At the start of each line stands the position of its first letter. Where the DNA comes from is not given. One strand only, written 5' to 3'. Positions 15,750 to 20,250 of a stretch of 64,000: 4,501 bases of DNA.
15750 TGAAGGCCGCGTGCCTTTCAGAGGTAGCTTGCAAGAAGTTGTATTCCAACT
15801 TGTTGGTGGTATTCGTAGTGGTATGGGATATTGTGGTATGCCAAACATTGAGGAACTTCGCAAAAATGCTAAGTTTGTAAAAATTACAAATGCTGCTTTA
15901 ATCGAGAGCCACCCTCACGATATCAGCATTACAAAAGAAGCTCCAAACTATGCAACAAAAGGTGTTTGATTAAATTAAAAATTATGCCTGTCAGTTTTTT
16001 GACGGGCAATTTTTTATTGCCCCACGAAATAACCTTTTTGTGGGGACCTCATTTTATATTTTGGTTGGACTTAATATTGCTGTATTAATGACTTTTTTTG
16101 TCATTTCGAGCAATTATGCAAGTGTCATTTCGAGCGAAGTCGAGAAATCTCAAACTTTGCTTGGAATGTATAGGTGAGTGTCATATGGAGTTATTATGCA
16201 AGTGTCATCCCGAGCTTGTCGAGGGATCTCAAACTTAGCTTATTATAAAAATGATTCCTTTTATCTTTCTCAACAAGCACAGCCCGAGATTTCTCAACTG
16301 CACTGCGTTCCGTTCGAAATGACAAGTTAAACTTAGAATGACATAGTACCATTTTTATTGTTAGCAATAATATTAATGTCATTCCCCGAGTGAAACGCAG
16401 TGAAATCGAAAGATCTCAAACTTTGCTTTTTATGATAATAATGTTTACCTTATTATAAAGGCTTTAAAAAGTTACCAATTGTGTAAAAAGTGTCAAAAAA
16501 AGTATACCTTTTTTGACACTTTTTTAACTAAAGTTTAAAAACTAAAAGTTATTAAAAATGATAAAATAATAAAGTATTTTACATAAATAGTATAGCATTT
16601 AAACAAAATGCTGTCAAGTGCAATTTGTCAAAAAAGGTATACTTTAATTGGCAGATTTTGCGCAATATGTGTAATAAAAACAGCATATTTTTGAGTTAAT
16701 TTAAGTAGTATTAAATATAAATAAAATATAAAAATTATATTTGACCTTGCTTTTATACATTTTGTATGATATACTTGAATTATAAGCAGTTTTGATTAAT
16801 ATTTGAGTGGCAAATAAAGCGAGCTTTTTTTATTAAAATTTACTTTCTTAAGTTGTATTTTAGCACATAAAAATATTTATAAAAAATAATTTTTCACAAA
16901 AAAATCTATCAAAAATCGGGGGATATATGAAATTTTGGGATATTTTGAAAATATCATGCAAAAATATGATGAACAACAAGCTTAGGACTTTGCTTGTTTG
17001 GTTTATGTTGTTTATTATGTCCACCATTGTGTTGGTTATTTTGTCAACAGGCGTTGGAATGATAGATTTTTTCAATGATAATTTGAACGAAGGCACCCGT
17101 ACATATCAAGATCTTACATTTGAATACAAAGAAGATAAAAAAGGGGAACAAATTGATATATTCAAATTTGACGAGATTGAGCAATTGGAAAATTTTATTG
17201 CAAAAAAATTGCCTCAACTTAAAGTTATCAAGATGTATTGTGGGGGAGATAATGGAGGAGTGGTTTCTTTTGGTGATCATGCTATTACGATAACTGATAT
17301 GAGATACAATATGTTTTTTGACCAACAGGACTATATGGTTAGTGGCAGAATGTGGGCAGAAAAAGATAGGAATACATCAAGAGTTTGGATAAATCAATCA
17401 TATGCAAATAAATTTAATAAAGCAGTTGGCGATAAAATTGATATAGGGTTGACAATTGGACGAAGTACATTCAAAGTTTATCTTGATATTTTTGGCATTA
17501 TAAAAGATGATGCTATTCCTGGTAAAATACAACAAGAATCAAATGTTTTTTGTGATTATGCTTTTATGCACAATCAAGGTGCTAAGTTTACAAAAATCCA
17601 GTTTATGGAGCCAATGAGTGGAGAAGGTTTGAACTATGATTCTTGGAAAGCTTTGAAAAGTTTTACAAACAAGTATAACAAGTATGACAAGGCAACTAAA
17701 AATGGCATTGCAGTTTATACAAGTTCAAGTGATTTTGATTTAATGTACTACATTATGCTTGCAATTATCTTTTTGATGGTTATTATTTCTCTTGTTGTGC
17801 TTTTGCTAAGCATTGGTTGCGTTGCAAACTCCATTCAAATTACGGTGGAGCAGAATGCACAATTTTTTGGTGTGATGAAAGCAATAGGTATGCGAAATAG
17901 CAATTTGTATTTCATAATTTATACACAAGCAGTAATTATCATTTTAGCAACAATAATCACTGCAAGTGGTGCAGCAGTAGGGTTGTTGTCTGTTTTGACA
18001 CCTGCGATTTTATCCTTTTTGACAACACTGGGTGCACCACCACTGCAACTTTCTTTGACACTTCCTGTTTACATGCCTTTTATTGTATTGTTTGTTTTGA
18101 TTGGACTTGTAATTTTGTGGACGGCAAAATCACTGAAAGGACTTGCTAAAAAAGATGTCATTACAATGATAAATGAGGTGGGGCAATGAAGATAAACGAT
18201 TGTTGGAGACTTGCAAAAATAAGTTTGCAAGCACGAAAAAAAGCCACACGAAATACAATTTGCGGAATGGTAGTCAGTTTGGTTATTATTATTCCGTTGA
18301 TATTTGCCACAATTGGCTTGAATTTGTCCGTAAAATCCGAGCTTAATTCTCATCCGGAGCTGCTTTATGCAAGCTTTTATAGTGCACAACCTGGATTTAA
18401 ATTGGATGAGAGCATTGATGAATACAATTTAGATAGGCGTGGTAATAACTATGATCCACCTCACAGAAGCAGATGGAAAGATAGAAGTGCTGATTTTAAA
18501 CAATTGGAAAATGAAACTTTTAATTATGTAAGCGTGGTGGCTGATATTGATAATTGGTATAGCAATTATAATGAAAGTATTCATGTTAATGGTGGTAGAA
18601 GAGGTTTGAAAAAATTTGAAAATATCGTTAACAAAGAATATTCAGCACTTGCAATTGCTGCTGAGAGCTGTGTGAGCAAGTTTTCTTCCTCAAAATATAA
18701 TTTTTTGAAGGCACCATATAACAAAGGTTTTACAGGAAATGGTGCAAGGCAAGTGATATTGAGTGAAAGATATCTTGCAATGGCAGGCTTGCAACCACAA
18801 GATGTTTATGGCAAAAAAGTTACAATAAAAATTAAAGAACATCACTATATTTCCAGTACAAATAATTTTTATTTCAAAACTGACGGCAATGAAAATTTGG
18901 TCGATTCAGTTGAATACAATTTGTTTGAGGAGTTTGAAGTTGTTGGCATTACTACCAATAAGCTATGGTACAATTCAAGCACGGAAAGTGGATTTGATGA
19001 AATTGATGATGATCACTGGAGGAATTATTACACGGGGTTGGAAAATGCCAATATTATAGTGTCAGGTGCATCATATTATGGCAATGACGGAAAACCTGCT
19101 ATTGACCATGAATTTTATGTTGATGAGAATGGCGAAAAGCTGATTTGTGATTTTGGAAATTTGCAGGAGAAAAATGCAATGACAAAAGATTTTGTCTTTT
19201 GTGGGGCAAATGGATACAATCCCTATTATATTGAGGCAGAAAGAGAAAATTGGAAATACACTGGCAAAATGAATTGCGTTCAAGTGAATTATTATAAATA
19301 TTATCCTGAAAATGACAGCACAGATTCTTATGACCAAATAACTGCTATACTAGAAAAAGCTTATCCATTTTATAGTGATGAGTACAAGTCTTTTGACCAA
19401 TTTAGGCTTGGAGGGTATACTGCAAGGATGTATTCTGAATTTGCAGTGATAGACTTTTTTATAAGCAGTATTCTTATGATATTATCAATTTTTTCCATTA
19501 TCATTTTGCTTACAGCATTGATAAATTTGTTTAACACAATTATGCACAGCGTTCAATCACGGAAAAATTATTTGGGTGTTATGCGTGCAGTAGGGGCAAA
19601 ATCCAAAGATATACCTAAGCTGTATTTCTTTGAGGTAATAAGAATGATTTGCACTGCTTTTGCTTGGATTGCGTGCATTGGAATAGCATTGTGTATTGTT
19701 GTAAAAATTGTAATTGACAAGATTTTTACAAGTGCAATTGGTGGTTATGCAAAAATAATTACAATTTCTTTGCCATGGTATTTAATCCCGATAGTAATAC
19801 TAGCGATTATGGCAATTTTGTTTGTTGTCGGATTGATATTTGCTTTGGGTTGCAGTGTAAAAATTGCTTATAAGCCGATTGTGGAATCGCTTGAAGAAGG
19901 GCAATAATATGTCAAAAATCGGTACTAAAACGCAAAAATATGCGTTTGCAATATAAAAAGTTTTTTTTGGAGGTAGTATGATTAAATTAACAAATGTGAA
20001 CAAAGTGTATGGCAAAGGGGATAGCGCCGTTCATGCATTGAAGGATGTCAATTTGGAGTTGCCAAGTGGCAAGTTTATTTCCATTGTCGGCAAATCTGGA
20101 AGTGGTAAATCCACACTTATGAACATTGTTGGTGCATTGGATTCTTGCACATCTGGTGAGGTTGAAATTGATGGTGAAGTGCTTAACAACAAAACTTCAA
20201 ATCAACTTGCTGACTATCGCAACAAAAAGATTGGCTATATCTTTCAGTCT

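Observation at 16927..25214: Duplicated LolCDE-like arrangement in a Gram-positive: permease A1-B1, one ATPase, permease A2-B2, then a lipoprotein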

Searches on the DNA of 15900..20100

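Call 94: search_rna_families(source=window, start=15900, end=20100, threshold=evalue, max_evalue=0.1)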
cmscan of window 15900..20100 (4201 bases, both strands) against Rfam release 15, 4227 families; matches with E-value up to 0.1: 0.
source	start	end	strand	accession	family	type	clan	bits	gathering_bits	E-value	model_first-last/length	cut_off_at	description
